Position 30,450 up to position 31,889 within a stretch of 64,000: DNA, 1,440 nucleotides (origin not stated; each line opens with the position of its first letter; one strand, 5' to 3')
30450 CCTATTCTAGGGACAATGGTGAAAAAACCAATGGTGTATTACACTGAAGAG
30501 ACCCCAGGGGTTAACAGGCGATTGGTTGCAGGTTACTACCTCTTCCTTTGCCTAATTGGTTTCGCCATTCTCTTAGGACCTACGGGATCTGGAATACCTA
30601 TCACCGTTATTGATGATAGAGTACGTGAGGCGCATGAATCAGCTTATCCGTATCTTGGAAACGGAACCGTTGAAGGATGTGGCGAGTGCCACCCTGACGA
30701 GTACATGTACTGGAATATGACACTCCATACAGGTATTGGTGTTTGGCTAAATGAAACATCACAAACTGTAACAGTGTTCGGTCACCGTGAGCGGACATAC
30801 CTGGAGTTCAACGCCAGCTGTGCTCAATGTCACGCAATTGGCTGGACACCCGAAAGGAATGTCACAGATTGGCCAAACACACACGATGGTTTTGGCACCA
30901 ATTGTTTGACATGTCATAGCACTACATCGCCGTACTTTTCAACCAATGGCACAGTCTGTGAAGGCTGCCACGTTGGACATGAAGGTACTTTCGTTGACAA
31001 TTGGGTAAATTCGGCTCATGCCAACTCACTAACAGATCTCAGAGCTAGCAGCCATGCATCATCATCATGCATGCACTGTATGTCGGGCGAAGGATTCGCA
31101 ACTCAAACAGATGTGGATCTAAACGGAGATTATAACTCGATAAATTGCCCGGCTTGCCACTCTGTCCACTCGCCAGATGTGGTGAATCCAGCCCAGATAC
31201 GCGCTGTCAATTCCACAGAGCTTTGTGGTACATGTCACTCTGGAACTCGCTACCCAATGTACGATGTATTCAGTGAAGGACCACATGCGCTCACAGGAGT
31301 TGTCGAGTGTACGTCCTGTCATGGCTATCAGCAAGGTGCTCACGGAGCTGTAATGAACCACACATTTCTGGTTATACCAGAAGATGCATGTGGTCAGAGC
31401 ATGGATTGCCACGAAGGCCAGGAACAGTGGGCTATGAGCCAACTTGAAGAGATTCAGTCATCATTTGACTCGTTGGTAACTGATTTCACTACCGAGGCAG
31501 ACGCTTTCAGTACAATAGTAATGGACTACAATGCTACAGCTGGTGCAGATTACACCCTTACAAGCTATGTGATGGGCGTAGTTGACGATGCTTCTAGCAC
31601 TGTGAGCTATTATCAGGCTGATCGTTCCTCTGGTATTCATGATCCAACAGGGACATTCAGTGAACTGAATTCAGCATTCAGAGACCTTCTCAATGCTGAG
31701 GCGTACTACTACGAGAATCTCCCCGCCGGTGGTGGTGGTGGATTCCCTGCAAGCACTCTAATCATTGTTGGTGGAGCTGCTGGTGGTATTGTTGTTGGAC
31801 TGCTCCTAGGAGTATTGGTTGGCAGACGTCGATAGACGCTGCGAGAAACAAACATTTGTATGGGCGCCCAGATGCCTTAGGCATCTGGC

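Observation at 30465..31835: Multihaem cytochrome with NrfA/octahaem-like C-terminus and two non-canonical motifs (CMHCM and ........)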

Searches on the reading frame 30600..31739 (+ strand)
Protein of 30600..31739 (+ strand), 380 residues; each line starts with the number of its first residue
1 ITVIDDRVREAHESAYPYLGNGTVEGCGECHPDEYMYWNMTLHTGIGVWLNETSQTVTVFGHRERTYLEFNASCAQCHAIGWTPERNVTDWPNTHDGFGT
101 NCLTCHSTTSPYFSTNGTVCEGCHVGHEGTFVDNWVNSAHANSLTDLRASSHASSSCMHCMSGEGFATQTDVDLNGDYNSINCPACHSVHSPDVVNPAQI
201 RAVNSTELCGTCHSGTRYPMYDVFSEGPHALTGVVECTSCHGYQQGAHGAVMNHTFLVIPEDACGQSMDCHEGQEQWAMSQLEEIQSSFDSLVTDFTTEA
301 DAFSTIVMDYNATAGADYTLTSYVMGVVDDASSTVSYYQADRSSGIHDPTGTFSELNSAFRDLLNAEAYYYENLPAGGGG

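Call 62: predict_structure(alignment_id=A2)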
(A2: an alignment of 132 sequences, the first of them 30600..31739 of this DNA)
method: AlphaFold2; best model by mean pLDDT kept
length: 380 residues; sequences in the alignment: 132
mean_pLDDT: 89.8   pTM: 0.85
mean pLDDT of the five models: 89.8, 89.8, 89.3, 88.7, 87.4
residues with pLDDT >= 90: 270; 70-90: 78; 50-70: 14; < 50: 18
segments of 3 or more residues with pLDDT < 50: 1-6, 11-17
pLDDT, mean of each block of 10 residues (from residue 1): 41 48 70 89 91 95 92 91 89 87 81 82 78 94 98 96 92 95 92 88 95 96 98 96 92 95 95 97 98 99 98 96 98 98 98 99 98 76
secondary structure, 60 per line:
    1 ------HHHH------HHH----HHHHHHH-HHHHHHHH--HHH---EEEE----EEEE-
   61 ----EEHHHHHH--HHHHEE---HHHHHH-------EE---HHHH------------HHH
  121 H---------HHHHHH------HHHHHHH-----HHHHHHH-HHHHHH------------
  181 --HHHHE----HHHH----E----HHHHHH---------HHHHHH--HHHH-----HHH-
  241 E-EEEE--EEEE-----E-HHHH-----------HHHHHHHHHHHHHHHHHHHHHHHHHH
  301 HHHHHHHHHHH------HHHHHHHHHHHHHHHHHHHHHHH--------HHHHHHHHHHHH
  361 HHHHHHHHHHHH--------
elements in order: H7-10 H24-30 H32-39 E48-51 E56-59 H67-72 H75-78 H84-89 H102-105 H118-121 H131-136 H143-149 H155-161 H163-168 H183-186 H192-195 H205-210 H220-225 H228-231 E243-246 E249-252 H260-263 H275-311 H318-340 H349-372

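Call 64: fold_search(model_id=the predicted structure, library=pdb)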
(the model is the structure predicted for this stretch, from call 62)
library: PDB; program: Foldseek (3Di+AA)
matches with E <= 10: 178; with E <= 0.001: 36
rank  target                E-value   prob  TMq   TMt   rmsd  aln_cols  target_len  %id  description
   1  6i5b_A                1.8e-10  1.00  0.64  0.51   6.6       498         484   17  Crystal Structure of Outer Cell Wall Cytochrome OcwA (released 2019-09-25)
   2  6i5b_B                2.8e-10  1.00  0.64  0.52   6.6       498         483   17  Crystal Structure of Outer Cell Wall Cytochrome OcwA (released 2019-09-25)
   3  2j7a_D                1.2e-06  1.00  0.47  0.37   9.3       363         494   15  Crystal structure of cytochrome c nitrite reductase NrfHA complex from Desulfovibrio vulgaris (released 2006-12-06)
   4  2j7a_K                2.2e-06  1.00  0.47  0.37   9.6       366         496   14  Crystal structure of cytochrome c nitrite reductase NrfHA complex from Desulfovibrio vulgaris (released 2006-12-06)
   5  2j7a_A                2.9e-06  1.00  0.47  0.37   9.4       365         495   14  Crystal structure of cytochrome c nitrite reductase NrfHA complex from Desulfovibrio vulgaris (released 2006-12-06)
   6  1gu6_A                4.0e-06  1.00  0.47  0.42   5.1       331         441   16  Structure of the Periplasmic Cytochrome c Nitrite Reductase from Escherichia coli (released 2002-03-08)
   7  8bcx_D                4.2e-06  1.00  0.36  0.31  19.5       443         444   17  Crystal structure of NrfA-1 from Geobacter metallireducens (released 2023-08-30)
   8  2rdz_A                4.9e-06  1.00  0.35  0.31  21.1       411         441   14  High Resolution Crystal Structure of the Escherichia coli Cytochrome c Nitrite Reductase. (released 2008-03-25)
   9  2rf7_A                6.0e-06  1.00  0.36  0.31  21.3       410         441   15  Crystal structure of the escherichia coli nrfa mutant Q263E (released 2008-03-25)
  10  6v0a_A                7.7e-06  1.00  0.35  0.31  21.5       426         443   14  Crystal structure of cytochrome c nitrite reductase from the bacterium Geobacter lovleyi with bound sulfate (released 2020-06-17)
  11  4wjy_A                7.7e-06  1.00  0.36  0.31  20.6       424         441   14  Esherichia coli nitrite reductase NrfA H264N (released 2015-03-11)
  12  8bcx_C                8.1e-06  1.00  0.36  0.31  19.7       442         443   17  Crystal structure of NrfA-1 from Geobacter metallireducens (released 2023-08-30)
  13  1oah_B                1.1e-05  1.00  0.35  0.28  16.6       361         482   17  Cytochrome c Nitrite Reductase from Desulfovibrio desulfuricans ATCC 27774: The relevance of the two calcium sites in  (released 2003-05-08)
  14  2j7a_H                1.5e-05  1.00  0.47  0.36   9.4       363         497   15  Crystal structure of cytochrome c nitrite reductase NrfHA complex from Desulfovibrio vulgaris (released 2006-12-06)
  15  8rv0                  1.7e-05  1.00  0.33  0.26  20.5       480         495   13  Crystal structure of octaheme nitrite reductase from Trichlorobacter ammonificans in complex with nitrite (released 2024-03-27)
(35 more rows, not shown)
